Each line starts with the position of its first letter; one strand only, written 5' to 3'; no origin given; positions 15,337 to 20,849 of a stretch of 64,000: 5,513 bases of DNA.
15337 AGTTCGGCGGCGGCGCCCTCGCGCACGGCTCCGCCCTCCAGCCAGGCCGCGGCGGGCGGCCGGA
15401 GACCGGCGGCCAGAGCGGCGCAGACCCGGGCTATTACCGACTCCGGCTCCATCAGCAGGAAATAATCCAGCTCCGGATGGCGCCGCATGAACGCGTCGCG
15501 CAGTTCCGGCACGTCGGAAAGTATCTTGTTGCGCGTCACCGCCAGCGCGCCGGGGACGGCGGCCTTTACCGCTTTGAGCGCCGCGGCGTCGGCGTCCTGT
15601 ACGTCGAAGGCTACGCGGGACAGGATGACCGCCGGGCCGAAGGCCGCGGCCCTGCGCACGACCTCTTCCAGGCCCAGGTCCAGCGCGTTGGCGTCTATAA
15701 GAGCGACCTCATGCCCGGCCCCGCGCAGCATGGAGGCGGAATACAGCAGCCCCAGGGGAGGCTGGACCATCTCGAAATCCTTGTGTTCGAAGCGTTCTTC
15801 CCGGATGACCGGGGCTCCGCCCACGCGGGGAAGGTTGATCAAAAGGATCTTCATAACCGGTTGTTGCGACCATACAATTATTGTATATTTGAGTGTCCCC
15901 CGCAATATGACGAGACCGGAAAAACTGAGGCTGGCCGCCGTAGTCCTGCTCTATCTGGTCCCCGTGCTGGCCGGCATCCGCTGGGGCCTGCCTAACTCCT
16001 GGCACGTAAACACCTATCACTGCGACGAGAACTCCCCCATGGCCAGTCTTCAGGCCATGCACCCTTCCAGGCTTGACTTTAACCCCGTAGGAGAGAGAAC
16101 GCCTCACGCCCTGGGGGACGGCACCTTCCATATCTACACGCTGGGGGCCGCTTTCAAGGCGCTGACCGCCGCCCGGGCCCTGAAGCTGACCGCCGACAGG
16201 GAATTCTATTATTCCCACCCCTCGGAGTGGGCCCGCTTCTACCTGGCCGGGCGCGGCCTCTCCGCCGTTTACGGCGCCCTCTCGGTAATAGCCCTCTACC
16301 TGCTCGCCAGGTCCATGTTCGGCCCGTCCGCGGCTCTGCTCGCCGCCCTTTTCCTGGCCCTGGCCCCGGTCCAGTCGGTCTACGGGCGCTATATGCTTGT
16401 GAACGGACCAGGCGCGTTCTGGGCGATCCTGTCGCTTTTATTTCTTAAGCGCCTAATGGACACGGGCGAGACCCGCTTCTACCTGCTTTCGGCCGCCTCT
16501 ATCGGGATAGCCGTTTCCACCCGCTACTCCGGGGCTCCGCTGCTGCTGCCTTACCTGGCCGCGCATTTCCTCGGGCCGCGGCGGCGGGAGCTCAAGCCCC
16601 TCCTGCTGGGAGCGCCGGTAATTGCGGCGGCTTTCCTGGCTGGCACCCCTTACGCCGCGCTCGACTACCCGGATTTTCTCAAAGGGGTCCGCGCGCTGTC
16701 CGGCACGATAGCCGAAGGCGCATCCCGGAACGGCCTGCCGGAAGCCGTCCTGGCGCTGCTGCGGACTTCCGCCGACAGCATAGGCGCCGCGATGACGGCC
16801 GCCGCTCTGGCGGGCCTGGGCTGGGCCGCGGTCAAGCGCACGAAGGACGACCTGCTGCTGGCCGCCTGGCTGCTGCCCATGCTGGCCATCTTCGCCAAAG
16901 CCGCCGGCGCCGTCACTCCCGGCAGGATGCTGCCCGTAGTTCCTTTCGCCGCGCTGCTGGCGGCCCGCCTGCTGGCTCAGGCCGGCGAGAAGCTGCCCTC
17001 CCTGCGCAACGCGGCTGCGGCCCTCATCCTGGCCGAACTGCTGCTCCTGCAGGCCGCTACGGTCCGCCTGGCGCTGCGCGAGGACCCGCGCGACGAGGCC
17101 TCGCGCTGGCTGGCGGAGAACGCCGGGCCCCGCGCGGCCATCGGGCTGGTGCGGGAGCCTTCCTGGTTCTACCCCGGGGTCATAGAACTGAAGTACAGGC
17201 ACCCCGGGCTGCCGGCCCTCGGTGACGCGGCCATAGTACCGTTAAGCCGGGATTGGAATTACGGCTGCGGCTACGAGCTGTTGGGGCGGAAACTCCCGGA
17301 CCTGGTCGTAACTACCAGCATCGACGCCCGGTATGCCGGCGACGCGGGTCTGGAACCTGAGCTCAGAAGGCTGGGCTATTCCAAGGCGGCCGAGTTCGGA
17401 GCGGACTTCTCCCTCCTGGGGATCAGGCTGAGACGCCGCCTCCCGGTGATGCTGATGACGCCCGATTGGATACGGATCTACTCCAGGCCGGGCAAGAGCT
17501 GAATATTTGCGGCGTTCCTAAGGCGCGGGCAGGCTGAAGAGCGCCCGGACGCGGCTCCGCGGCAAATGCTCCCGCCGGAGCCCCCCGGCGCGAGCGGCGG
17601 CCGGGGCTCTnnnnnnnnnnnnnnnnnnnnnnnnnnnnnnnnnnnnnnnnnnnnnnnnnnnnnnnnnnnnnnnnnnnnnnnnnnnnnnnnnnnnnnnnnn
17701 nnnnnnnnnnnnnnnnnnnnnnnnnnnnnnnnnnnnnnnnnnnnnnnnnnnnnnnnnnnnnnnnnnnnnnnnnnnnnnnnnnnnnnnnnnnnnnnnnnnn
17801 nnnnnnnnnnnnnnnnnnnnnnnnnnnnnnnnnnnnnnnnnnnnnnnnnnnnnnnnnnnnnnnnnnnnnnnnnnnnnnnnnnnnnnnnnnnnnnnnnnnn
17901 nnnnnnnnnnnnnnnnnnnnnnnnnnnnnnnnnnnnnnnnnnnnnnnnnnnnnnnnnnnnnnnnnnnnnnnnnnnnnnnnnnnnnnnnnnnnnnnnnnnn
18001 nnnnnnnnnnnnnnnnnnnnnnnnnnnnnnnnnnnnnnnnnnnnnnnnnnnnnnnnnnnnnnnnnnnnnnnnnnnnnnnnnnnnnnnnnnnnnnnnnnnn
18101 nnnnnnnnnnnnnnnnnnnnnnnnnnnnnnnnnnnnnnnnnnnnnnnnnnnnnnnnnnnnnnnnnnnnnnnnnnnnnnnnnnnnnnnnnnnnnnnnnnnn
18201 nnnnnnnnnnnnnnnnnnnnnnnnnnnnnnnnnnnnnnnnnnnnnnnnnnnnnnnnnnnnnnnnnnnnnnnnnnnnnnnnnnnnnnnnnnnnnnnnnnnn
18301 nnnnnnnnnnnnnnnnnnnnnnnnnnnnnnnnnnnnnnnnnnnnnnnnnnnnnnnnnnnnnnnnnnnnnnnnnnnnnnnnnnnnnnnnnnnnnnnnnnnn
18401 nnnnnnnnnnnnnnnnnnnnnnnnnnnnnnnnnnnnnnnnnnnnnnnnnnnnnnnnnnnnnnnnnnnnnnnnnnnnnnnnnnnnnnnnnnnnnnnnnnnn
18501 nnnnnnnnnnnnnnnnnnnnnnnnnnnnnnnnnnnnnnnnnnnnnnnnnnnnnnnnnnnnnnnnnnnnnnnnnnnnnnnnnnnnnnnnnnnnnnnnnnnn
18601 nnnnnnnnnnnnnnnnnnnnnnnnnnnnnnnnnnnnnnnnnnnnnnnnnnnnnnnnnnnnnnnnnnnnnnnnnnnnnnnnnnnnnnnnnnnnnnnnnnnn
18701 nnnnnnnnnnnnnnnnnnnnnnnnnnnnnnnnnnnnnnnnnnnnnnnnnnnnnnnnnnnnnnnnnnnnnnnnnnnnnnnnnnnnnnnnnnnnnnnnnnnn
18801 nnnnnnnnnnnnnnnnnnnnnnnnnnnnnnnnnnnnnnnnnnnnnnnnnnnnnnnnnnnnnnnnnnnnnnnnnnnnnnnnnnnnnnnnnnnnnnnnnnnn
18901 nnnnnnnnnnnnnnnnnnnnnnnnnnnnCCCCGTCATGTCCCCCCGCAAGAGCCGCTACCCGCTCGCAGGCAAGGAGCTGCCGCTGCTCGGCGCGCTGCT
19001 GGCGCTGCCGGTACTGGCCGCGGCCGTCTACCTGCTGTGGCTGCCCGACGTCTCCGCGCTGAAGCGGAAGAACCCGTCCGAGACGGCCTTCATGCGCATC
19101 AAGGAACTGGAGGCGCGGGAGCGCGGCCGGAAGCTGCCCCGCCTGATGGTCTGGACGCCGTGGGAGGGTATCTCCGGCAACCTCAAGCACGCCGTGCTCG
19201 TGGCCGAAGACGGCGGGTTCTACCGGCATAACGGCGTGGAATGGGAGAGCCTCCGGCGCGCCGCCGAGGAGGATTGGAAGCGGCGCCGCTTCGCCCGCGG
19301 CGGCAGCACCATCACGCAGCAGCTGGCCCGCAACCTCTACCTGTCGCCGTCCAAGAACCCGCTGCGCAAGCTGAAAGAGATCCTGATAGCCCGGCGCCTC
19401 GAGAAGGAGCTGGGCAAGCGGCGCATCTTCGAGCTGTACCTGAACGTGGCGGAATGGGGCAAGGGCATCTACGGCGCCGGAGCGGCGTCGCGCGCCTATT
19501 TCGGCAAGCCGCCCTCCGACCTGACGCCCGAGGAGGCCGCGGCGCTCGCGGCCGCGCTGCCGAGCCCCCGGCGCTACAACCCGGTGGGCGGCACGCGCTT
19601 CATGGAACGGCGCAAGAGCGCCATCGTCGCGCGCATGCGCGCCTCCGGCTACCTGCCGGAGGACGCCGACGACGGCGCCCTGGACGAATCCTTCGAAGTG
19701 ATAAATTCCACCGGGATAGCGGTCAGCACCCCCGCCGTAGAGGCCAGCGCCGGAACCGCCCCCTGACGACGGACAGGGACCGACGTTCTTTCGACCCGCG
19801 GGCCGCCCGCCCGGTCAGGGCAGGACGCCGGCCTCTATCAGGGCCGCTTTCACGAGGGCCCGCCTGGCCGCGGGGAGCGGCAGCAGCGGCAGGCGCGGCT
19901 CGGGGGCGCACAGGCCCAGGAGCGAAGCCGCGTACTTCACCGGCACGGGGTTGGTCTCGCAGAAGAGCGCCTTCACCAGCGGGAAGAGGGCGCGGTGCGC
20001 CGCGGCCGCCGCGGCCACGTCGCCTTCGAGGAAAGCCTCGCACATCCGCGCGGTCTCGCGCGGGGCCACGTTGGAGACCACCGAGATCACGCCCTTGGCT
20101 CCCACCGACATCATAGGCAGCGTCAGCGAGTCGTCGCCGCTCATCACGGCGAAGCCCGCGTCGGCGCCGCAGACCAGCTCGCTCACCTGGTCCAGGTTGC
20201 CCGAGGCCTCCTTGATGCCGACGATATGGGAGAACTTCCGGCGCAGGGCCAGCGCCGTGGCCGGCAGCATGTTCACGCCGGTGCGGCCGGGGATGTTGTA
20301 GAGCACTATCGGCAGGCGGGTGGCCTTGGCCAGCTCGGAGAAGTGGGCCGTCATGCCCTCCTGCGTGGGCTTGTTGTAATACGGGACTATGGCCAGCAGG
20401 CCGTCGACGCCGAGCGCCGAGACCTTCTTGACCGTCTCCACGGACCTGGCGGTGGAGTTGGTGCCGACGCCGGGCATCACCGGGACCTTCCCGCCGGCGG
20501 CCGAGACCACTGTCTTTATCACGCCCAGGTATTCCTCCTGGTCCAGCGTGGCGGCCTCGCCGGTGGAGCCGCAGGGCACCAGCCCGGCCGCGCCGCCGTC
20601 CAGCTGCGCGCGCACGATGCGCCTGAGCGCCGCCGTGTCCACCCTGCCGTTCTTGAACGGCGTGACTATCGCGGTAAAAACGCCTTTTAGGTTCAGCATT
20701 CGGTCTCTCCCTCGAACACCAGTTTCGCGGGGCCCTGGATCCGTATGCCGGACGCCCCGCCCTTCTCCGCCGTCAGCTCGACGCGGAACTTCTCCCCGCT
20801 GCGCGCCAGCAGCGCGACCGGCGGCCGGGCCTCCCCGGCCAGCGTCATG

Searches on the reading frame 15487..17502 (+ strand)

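Call 70: search_protein_families(library=pfam, proteins=[window:15487-17502:+], max_evalue=0.0001)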
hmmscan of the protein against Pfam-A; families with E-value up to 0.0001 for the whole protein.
window:15487-17502:+ (671 aa): 2 families
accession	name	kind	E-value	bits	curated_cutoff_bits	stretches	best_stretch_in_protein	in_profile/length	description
PF13231.12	PMT_2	-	4.9e-15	56.5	26.1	1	256-376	25-146/160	Dolichyl-phosphate-mannose-protein mannosyltransferase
PF02366.24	PMT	-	1.5e-09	38.2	22.7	1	252-355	82-191/245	Dolichyl-phosphate-mannose-protein mannosyltransferase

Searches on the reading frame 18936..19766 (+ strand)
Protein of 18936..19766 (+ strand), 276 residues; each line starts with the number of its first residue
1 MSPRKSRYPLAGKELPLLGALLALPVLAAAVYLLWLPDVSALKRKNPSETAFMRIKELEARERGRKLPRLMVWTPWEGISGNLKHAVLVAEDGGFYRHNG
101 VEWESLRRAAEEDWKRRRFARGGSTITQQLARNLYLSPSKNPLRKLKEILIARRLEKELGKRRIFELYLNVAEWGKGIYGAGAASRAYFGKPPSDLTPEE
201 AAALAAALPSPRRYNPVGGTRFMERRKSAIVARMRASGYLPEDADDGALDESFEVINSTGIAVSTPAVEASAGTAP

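Call 71: search_protein_families(library=pfam, proteins=[window:18936-19766:+], max_evalue=0.0001)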
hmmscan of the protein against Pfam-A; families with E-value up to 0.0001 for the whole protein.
window:18936-19766:+ (276 aa): 1 family
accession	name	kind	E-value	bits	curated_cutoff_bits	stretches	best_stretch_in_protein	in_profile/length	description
PF00912.28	Transgly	-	6.7e-54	182.4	27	1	72-234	15-177/178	Transglycosylase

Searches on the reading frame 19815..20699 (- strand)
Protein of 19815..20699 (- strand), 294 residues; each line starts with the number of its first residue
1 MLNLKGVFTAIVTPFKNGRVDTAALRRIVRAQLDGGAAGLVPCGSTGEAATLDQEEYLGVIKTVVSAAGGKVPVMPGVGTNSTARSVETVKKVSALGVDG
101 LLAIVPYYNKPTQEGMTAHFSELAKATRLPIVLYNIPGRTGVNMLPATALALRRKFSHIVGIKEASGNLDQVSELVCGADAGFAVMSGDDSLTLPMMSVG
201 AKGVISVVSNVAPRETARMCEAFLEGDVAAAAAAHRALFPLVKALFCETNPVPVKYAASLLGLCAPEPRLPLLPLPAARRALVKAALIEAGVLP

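Call 71: search_protein_families(library=pfam, proteins=[window:19815-20699:-], max_evalue=0.0001)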
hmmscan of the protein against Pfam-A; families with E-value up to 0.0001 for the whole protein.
window:19815-20699:- (294 aa): 1 family
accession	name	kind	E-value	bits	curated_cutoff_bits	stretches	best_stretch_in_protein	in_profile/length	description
PF00701.28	DHDPS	-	4.1e-90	301.9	22.1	1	4-287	2-286/289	Dihydrodipicolinate synthetase family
